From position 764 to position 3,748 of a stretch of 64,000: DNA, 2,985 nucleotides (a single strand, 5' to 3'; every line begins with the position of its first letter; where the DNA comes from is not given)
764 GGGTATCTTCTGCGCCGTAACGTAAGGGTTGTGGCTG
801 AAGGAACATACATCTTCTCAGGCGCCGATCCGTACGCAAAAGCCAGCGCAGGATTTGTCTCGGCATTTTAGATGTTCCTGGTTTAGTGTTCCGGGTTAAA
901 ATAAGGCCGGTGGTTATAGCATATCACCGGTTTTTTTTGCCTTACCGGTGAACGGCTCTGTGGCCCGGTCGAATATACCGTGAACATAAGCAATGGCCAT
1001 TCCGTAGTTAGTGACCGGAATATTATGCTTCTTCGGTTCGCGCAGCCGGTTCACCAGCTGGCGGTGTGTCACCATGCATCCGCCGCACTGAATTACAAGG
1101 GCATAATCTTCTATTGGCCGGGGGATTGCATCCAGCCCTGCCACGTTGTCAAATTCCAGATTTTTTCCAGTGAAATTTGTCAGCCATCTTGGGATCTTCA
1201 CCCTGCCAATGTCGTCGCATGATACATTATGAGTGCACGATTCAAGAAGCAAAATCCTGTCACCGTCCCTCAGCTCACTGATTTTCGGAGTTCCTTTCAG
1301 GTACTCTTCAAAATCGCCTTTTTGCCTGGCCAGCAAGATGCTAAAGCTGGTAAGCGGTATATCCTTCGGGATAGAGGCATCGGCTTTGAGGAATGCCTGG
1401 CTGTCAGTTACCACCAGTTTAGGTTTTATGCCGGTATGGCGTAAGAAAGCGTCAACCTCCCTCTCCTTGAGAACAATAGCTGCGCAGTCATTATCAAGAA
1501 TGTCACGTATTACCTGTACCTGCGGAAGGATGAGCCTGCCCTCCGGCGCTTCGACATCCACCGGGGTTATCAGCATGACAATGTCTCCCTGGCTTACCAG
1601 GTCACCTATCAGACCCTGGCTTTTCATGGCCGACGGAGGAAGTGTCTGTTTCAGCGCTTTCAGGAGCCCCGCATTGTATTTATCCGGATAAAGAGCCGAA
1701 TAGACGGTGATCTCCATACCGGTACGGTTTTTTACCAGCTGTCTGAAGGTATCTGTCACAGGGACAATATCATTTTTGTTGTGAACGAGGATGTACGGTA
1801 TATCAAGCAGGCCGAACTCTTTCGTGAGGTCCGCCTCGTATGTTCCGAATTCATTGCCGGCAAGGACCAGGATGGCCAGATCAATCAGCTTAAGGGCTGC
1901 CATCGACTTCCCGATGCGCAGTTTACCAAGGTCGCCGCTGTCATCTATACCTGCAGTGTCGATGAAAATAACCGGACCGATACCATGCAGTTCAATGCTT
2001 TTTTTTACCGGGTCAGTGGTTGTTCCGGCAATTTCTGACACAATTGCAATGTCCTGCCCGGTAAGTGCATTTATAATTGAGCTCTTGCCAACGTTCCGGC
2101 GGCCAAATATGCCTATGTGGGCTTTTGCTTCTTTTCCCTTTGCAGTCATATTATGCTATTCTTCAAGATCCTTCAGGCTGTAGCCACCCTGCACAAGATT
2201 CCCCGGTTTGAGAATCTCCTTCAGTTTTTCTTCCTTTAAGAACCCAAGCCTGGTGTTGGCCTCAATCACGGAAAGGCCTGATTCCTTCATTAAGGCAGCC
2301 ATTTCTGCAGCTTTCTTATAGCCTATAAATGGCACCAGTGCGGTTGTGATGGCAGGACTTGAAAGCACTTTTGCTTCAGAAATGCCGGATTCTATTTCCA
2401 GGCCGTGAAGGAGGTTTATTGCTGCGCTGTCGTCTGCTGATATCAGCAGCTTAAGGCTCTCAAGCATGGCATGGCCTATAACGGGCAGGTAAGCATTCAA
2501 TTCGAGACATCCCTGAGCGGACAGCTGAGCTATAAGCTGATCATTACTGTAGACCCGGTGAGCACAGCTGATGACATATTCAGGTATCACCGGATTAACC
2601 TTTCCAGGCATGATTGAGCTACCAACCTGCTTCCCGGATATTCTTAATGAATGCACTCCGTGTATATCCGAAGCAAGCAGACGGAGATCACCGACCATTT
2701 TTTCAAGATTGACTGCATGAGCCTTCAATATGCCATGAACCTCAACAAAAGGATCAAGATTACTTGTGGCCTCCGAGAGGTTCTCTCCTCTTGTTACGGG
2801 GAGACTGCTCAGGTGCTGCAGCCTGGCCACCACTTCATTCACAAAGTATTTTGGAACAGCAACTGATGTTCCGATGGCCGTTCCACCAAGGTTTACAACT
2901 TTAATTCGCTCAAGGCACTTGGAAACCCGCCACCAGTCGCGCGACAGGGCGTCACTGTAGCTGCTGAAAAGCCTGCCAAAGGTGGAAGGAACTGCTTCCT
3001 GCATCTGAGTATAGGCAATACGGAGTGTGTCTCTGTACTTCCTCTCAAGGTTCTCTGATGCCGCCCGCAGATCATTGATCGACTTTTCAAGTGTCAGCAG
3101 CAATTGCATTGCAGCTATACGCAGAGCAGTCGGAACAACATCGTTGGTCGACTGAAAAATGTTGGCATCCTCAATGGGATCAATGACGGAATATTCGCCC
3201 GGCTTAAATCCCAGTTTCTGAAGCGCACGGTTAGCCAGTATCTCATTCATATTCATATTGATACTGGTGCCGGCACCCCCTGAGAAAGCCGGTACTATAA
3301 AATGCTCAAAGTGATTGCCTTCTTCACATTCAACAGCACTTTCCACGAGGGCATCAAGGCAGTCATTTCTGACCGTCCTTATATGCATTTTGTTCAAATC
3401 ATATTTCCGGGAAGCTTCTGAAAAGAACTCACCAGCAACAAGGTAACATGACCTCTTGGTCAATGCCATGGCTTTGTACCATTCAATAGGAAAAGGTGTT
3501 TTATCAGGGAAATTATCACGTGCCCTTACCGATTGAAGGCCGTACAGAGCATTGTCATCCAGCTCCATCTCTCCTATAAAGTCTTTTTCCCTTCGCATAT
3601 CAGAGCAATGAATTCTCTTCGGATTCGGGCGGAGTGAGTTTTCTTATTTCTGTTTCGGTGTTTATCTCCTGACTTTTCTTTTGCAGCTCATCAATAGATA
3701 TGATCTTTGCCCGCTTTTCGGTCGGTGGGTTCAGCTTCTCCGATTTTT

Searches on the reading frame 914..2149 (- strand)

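Call 66: search_protein_families(library=pfam, proteins=[window:914-2149:-], max_evalue=0.00001)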
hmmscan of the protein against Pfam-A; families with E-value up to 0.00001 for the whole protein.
window:914-2149:- (411 aa): 3 families
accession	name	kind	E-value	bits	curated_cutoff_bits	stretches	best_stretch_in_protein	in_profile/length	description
PF18133.7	HydF_tetramer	-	2.8e-44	150.2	22.6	1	282-399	2-118/118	Hydrogen maturase F tetramerization domain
PF18128.7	HydF_dimer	-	1.7e-39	134.3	23.4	1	180-278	1-99/99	Hydrogen maturase F dimerization domain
PF01926.29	MMR_HSR1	-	4.3e-21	75.6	21.9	1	11-125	1-113/113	50S ribosome-binding GTPase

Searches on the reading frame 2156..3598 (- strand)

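Call 66: search_protein_families(library=pfam, proteins=[window:2156-3598:-], max_evalue=0.00001)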
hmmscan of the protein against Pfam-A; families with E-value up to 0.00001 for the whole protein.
window:2156-3598:- (480 aa): 2 families
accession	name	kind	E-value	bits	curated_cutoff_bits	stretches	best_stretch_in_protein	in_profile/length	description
PF00206.25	Lyase_1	-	2.9e-56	191.6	27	1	81-349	50-310/312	Lyase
PF10415.14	FumaraseC_C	-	9.3e-14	52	32.5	1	418-469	2-53/54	Fumarase C C-terminus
